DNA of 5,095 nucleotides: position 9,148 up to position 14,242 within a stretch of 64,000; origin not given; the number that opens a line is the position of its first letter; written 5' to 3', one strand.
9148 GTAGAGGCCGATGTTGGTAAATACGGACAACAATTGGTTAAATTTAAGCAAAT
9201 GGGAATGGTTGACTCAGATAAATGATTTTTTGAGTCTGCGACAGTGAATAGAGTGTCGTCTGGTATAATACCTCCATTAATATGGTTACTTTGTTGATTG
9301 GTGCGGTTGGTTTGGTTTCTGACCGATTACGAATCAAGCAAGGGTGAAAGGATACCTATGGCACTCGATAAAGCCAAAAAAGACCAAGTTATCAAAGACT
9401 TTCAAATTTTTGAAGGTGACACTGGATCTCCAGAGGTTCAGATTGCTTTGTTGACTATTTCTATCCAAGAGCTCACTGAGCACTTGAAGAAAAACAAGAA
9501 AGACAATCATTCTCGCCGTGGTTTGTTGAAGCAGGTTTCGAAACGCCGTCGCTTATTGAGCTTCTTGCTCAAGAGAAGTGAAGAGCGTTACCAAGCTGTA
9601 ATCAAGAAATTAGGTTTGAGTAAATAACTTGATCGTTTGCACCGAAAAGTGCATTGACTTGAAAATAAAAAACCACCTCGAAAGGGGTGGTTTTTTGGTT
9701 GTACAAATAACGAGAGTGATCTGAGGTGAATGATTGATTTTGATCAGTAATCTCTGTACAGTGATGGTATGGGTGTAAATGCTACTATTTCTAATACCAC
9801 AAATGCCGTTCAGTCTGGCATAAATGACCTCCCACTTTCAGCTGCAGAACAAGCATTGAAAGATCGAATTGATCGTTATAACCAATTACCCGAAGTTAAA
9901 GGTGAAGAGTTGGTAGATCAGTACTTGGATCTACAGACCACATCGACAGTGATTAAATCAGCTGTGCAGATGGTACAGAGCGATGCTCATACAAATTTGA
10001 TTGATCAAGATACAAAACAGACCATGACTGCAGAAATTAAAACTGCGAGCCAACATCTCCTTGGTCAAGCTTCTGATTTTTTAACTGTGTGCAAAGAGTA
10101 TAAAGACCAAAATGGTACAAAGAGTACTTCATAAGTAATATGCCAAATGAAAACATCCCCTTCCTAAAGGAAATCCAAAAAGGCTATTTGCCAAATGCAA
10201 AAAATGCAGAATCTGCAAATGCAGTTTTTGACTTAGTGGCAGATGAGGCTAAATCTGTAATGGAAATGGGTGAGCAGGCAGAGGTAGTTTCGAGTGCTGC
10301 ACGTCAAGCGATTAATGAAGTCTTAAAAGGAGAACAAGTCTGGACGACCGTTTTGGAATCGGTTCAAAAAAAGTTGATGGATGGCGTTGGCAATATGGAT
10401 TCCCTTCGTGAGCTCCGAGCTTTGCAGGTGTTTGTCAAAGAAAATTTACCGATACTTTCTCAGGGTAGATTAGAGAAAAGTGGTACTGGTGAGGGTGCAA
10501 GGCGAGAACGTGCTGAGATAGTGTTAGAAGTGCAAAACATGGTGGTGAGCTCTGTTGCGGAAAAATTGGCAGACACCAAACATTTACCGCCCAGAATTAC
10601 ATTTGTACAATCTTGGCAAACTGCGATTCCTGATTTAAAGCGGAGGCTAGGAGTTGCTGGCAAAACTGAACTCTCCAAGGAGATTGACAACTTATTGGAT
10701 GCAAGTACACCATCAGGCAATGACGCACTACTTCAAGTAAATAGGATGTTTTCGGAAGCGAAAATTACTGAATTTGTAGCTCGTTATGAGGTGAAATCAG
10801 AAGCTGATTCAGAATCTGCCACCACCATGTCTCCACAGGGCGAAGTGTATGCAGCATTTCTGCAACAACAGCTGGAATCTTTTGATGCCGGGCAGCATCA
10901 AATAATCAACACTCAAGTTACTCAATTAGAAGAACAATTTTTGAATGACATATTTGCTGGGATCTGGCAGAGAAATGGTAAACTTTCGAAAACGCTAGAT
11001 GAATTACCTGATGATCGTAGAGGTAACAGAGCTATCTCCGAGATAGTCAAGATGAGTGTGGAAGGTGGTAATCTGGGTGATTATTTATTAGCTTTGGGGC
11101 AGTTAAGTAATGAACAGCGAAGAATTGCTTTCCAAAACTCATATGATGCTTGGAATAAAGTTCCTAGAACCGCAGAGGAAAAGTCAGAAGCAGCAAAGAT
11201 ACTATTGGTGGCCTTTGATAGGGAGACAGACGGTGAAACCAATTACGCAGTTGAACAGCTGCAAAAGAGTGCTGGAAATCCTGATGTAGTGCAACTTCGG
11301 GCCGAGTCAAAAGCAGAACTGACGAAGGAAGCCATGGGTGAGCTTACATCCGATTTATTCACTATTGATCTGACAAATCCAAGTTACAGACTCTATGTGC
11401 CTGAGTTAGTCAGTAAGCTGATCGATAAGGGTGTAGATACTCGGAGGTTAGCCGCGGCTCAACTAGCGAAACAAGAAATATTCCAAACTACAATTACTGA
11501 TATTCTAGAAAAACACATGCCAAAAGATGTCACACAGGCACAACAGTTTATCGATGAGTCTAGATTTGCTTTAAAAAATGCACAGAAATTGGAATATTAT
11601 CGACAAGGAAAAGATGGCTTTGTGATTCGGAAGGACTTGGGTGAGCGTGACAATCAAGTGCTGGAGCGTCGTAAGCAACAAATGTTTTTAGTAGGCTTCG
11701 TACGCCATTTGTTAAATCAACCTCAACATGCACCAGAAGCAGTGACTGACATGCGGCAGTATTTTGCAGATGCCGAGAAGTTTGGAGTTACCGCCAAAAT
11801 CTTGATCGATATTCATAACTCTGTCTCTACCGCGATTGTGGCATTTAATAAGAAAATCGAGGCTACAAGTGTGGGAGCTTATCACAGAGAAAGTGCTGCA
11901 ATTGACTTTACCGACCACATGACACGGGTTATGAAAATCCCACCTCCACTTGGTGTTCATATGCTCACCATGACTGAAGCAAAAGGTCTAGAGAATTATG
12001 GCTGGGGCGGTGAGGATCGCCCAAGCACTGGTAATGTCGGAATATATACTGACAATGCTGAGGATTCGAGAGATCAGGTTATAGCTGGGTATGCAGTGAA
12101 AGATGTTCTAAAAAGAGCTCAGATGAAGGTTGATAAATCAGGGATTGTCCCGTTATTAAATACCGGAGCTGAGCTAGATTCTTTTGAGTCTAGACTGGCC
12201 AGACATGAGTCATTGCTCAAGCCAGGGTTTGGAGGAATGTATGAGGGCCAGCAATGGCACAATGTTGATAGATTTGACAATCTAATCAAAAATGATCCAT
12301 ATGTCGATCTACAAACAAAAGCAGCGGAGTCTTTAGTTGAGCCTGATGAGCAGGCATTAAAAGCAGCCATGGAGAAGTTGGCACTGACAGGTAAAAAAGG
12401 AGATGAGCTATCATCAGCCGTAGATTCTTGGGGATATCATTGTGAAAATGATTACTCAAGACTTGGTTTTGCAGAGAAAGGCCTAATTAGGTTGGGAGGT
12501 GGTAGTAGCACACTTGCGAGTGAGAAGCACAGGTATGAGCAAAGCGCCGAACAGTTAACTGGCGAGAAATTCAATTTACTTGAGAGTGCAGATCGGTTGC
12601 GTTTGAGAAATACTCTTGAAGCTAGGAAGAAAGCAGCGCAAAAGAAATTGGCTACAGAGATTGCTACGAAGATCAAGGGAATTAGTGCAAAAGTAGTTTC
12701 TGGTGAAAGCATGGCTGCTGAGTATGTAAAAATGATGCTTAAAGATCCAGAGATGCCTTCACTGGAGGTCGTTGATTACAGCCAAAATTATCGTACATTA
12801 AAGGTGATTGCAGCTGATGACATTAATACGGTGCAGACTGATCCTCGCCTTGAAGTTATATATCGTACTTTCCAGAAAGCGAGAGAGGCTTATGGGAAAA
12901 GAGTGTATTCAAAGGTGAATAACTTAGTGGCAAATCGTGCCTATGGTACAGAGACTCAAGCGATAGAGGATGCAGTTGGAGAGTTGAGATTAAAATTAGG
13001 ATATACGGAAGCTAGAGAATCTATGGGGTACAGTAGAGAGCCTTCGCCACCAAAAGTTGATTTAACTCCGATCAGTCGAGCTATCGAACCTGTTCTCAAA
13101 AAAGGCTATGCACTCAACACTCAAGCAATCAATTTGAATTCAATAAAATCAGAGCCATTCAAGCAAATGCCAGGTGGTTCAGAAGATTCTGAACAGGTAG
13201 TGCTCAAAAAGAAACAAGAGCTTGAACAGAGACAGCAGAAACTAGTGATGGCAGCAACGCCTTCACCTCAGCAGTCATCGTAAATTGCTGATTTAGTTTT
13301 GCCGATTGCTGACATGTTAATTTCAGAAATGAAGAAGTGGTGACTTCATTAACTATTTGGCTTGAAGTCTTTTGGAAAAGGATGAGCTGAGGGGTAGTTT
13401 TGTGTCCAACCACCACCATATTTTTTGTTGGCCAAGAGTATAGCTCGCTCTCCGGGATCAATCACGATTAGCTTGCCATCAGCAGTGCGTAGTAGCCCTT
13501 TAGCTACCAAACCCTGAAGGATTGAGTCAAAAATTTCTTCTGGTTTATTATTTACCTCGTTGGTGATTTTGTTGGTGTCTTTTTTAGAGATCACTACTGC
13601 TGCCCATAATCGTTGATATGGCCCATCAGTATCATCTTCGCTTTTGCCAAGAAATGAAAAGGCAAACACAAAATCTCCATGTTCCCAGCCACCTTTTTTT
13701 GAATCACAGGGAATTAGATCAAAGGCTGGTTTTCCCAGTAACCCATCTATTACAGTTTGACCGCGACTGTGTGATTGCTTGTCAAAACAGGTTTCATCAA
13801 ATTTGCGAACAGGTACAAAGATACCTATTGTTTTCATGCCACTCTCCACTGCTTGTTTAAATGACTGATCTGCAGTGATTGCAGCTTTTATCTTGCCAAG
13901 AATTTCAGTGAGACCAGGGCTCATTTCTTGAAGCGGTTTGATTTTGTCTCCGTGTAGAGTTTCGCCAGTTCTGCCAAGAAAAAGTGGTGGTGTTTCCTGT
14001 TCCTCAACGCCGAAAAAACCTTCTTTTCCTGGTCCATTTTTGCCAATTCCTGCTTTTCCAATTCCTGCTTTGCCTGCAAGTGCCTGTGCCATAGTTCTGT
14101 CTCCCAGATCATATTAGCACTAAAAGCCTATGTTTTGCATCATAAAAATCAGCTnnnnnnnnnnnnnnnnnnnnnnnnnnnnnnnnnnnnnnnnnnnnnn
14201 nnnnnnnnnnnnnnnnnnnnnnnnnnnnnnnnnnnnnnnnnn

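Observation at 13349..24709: Tandemly duplicated A(-)/B(+)/C(+) module built around giant transglutaminase-like proteins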

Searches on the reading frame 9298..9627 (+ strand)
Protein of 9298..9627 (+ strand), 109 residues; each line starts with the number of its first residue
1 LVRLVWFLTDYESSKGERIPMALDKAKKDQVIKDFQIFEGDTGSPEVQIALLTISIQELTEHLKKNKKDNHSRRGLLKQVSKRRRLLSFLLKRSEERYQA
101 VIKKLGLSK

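Call 12: search_protein_families(library=pfam, proteins=[window:9298-9627:+], max_evalue=0.001)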
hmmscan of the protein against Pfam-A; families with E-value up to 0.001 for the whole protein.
window:9298-9627:+ (109 aa): 1 family
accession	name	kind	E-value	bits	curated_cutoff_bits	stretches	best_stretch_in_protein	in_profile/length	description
PF00312.27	Ribosomal_S15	-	1.7e-32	111.8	31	1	28-107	1-80/81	Ribosomal protein S15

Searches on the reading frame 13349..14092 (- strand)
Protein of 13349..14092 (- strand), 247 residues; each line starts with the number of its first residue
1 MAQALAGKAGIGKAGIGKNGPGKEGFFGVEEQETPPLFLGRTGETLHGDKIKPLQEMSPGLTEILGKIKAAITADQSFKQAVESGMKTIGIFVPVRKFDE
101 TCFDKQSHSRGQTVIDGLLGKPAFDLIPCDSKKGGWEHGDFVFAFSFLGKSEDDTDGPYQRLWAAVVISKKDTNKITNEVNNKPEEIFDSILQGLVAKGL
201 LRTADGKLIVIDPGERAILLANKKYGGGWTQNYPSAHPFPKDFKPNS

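Call 8: search_protein_families(library=pfam, proteins=[window:13349-14092:-], max_evalue=0.1)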
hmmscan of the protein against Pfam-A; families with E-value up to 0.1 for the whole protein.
window:13349-14092:- (247 aa): 1 family
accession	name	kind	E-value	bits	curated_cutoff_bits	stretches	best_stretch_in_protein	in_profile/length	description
PF18537.6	CODH_A_N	-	0.024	15.1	32.2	1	46-89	32-71/83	Carbon monoxide dehydrogenase subunit alpha N-terminal domain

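Call 25: search_protein_families(library=padloc, proteins=[window:13349-14092:-], max_evalue=0.1)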
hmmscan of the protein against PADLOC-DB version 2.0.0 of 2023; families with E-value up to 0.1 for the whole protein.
window:13349-14092:- (247 aa): 0 families

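Call 26: search_protein_families(library=ncbifam, proteins=[window:13349-14092:-], max_evalue=0.1)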
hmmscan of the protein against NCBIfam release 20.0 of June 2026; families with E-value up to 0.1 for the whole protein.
window:13349-14092:- (247 aa): 0 families

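Call 54: search_solved_structures(query=A2, max_evalue=10, show_alignments=2)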
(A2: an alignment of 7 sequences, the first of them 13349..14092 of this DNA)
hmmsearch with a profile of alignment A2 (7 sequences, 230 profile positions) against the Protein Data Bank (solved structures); distinct sequences matched with E-value up to 10: 1.
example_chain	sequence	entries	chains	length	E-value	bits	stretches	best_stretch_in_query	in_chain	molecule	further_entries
8glt_1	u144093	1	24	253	0.5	13.2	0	22-87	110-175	C2-chlorophyll-comp_O32-15_ctermHis, polyalanine model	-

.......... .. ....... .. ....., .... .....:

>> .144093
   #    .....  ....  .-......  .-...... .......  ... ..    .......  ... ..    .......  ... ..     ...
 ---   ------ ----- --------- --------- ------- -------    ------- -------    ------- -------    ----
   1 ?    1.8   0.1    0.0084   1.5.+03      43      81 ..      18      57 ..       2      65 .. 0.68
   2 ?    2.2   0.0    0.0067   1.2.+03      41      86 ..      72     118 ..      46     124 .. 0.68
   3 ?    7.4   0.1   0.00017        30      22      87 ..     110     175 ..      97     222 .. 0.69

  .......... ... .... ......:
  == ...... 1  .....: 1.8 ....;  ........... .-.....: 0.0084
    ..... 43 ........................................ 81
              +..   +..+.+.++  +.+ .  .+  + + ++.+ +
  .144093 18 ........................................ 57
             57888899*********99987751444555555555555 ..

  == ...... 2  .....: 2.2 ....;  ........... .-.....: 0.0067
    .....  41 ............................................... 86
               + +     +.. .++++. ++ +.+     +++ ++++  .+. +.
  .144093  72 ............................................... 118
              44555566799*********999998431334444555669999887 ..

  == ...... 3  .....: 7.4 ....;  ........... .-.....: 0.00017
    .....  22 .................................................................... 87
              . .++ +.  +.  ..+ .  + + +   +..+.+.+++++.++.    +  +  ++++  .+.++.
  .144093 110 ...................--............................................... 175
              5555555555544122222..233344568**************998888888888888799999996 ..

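Call 93: search_protein_families(library=pfam, alignment_id=A2, max_evalue=5)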
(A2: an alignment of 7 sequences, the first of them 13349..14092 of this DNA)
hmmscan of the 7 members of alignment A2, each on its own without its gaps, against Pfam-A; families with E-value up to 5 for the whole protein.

A. member 1, window:13349-14092:- (247 aa): 1 family
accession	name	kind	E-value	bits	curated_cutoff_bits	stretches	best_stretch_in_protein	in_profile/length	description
PF18537.6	CODH_A_N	-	0.024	15.1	32.2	1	46-89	32-71/83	Carbon monoxide dehydrogenase subunit alpha N-terminal domain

B. families by the number of members that match (of 7 scanned): 2 families
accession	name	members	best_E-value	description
PF18537.6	CODH_A_N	1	0.024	Carbon monoxide dehydrogenase subunit alpha N-terminal domain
PF23161.1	HTH_RNase_II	1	0.15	Double HTH domain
